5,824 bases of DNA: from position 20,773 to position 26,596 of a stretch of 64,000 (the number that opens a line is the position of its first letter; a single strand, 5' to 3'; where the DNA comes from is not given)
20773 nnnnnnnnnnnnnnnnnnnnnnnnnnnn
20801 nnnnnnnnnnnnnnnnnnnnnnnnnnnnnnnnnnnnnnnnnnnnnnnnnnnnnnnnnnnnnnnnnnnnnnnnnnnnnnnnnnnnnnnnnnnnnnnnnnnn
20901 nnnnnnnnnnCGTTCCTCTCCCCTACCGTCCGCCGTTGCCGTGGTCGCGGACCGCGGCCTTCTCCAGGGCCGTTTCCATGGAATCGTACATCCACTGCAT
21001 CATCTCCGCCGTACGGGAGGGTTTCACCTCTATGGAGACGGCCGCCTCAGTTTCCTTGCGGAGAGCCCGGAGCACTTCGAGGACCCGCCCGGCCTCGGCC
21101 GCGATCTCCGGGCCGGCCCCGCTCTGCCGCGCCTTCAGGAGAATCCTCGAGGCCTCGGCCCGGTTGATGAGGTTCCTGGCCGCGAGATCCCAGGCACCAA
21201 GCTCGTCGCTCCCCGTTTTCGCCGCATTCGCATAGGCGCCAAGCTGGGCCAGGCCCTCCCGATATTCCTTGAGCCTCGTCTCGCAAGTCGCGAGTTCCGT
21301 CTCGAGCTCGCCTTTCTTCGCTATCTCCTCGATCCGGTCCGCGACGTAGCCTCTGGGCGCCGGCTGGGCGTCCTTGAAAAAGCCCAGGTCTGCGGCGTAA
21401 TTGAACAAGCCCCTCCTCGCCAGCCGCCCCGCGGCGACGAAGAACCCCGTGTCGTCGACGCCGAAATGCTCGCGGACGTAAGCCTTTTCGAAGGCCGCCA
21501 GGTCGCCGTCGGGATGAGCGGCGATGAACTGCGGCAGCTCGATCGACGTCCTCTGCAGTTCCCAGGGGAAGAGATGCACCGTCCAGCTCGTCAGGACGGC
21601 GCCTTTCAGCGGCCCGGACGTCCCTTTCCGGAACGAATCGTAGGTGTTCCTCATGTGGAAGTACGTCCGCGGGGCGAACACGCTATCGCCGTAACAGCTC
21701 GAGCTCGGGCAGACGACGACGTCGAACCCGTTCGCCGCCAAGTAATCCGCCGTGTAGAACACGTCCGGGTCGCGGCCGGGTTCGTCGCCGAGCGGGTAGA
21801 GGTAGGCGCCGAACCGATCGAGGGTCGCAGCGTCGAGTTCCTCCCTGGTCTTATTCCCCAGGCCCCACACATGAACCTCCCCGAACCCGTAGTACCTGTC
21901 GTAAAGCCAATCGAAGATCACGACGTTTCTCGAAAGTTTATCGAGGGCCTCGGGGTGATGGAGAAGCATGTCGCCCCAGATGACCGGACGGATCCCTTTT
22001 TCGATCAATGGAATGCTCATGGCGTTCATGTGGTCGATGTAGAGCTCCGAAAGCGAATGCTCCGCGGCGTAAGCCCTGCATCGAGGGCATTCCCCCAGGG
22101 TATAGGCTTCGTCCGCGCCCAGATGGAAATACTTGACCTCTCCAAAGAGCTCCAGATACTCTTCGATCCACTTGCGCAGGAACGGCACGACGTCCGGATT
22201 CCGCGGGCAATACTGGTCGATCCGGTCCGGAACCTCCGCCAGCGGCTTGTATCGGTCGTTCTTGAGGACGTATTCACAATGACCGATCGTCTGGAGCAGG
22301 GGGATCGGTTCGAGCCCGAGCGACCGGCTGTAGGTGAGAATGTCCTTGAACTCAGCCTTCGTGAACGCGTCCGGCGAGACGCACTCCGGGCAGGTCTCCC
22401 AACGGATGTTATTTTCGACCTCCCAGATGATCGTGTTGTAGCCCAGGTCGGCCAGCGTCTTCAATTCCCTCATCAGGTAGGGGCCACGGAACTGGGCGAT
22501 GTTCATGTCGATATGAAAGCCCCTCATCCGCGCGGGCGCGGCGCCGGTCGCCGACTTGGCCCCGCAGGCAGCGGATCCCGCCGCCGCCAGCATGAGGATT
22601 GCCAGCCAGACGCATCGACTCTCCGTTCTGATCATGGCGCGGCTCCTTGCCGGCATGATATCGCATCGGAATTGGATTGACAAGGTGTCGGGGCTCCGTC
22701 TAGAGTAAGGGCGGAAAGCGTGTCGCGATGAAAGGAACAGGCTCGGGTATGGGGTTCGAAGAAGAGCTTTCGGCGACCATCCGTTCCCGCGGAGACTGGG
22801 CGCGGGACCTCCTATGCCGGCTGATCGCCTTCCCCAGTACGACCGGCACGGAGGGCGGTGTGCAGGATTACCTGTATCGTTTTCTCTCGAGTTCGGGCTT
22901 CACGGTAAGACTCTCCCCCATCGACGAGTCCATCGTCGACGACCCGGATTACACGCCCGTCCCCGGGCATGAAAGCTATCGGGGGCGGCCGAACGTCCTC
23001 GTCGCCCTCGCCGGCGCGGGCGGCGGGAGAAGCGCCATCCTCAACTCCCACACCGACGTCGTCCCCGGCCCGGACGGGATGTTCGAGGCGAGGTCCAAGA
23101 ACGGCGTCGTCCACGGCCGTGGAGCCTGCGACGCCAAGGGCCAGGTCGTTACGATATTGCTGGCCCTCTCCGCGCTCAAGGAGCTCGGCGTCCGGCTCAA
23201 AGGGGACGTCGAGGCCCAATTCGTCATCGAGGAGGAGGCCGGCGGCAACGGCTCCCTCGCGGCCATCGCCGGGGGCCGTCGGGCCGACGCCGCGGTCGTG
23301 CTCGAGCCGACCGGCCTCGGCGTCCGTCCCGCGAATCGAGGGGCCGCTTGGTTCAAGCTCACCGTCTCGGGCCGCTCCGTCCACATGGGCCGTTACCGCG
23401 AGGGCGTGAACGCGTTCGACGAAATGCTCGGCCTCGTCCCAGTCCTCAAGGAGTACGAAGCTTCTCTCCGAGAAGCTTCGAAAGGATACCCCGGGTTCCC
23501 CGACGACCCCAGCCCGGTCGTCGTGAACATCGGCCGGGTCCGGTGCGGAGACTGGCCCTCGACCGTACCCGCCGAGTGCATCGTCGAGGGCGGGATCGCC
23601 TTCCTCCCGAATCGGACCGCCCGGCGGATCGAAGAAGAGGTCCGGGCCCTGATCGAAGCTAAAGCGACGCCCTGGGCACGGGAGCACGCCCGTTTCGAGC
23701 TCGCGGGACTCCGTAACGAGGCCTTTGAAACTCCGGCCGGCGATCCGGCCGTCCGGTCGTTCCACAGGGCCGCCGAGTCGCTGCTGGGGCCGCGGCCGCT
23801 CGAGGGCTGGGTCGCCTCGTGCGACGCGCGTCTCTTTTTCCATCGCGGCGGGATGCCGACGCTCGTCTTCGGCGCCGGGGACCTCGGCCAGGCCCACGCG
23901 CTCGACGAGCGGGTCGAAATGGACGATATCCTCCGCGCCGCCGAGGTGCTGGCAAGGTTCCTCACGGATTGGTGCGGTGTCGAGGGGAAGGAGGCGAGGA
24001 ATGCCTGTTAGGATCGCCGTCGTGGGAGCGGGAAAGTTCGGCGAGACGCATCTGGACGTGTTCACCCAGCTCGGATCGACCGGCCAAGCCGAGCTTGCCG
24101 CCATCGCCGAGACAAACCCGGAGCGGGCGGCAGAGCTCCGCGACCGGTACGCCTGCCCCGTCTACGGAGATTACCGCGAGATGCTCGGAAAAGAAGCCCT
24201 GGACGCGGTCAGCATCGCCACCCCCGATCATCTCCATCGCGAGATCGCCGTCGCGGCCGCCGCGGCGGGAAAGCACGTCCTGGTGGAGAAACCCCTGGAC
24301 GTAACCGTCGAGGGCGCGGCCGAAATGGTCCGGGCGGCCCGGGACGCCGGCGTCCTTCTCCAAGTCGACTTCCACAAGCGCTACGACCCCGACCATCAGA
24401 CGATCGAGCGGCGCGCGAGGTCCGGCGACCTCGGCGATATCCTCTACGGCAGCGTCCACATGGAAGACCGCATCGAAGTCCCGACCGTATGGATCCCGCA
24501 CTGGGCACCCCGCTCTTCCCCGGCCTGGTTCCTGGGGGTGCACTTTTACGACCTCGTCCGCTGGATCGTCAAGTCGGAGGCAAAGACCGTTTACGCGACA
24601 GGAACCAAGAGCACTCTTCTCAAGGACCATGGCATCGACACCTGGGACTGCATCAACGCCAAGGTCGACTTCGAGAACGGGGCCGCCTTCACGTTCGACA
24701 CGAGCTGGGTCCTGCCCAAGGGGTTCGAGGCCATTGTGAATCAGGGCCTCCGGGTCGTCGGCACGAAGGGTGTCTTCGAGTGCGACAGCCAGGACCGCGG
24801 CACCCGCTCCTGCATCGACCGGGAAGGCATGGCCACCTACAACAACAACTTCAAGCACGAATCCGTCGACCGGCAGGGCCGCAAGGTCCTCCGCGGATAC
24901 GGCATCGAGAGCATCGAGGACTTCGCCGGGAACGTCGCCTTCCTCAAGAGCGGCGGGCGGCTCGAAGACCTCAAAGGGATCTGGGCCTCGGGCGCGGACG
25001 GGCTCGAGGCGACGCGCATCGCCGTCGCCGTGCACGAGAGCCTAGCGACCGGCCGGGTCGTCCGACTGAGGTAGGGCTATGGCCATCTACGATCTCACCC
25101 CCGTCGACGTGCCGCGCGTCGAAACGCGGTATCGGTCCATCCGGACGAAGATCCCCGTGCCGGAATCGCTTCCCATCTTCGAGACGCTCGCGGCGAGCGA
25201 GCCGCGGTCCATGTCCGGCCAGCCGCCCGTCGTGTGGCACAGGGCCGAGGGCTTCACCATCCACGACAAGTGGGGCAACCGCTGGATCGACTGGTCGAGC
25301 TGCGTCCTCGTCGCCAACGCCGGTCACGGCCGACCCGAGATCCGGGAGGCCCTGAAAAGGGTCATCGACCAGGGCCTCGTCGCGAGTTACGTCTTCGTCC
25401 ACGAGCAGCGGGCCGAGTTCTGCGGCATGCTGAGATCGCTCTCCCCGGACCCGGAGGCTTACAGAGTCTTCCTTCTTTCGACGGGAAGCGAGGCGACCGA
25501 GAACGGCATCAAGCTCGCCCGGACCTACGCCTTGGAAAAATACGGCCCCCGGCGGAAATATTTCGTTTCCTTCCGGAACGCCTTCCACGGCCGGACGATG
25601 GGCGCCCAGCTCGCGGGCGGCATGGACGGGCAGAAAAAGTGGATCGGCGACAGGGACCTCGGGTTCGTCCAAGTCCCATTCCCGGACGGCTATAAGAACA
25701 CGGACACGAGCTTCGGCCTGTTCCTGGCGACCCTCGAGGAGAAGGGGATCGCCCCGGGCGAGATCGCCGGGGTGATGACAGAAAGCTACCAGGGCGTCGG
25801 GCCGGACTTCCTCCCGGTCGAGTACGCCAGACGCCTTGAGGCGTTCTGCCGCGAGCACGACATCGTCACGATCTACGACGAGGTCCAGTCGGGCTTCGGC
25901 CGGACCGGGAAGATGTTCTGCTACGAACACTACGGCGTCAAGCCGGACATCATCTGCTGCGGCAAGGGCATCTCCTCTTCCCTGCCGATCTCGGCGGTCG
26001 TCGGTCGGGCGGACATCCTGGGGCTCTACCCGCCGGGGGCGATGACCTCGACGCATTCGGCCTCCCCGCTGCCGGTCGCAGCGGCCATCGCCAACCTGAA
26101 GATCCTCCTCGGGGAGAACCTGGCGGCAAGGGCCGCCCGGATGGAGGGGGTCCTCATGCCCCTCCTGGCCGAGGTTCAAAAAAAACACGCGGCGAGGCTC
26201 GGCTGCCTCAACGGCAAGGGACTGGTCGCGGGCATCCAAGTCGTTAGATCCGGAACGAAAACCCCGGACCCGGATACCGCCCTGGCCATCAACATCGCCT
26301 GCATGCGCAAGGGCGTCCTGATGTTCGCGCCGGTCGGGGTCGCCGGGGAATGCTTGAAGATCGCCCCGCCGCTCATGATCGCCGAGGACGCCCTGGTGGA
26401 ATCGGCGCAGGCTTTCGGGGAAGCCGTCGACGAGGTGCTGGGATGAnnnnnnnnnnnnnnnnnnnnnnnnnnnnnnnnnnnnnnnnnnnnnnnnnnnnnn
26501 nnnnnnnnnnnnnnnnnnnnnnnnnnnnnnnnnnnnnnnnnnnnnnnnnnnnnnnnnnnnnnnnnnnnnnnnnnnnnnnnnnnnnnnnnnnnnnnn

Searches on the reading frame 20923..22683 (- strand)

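Call 91: search_protein_families(library=pfam, proteins=[window:20923-22683:-], max_evalue=0.000001)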
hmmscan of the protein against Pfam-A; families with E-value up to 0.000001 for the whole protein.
window:20923-22683:- (586 aa): 1 family
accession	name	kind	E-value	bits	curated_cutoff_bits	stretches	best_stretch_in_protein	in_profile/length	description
PF00728.28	Glyco_hydro_20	-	3e-12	47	22.3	1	105-260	73-240/348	Glycosyl hydrolase family 20, catalytic domain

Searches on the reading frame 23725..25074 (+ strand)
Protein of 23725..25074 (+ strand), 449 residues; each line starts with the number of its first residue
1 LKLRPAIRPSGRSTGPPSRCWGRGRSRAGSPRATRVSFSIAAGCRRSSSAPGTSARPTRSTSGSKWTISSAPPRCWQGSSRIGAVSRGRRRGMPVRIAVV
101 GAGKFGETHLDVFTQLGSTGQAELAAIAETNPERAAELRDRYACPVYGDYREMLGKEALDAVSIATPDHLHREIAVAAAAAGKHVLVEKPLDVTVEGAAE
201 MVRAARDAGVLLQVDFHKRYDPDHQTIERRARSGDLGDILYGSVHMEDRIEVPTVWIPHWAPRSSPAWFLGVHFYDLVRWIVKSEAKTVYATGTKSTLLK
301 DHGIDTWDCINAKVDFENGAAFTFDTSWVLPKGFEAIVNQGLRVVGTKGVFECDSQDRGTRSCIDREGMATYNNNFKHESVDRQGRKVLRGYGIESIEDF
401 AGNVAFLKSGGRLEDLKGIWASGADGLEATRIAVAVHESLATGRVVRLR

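Call 91: search_protein_families(library=pfam, proteins=[window:23725-25074:+], max_evalue=0.000001)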
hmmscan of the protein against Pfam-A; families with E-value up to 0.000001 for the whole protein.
window:23725-25074:+ (449 aa): 3 families
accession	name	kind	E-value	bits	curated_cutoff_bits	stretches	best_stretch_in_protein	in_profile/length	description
PF01408.29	GFO_IDH_MocA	-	4.6e-31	108.5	24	1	95-216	1-120/120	Oxidoreductase family, NAD-binding Rossmann fold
PF22725.1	GFO_IDH_MocA_C3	-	3.8e-16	59.7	27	1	224-351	1-123/124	GFO/IDH/MocA C-terminal domain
PF02894.22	GFO_IDH_MocA_C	-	1e-11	45.5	22.9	1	233-448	6-218/218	Oxidoreductase family, C-terminal alpha/beta domain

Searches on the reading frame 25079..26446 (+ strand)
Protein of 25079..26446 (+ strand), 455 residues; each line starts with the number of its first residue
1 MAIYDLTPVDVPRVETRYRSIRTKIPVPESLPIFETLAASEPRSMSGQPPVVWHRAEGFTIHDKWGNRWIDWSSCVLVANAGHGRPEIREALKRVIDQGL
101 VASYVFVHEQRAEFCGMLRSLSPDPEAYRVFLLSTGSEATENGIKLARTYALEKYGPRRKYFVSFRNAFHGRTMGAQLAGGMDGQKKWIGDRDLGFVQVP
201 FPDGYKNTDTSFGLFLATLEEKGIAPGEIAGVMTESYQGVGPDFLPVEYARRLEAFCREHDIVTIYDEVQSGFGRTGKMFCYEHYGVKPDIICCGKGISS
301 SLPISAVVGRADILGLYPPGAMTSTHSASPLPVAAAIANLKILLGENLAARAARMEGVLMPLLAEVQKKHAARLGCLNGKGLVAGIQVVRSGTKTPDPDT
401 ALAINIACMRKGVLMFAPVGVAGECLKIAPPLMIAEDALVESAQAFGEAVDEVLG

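Call 91: search_protein_families(library=pfam, proteins=[window:25079-26446:+], max_evalue=0.000001)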
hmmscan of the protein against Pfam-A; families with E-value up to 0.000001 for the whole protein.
window:25079-26446:+ (455 aa): 1 family
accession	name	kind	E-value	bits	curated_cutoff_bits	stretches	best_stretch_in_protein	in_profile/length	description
PF00202.27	Aminotran_3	-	1.6e-77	261.4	30.5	1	48-449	8-402/403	Aminotransferase class-III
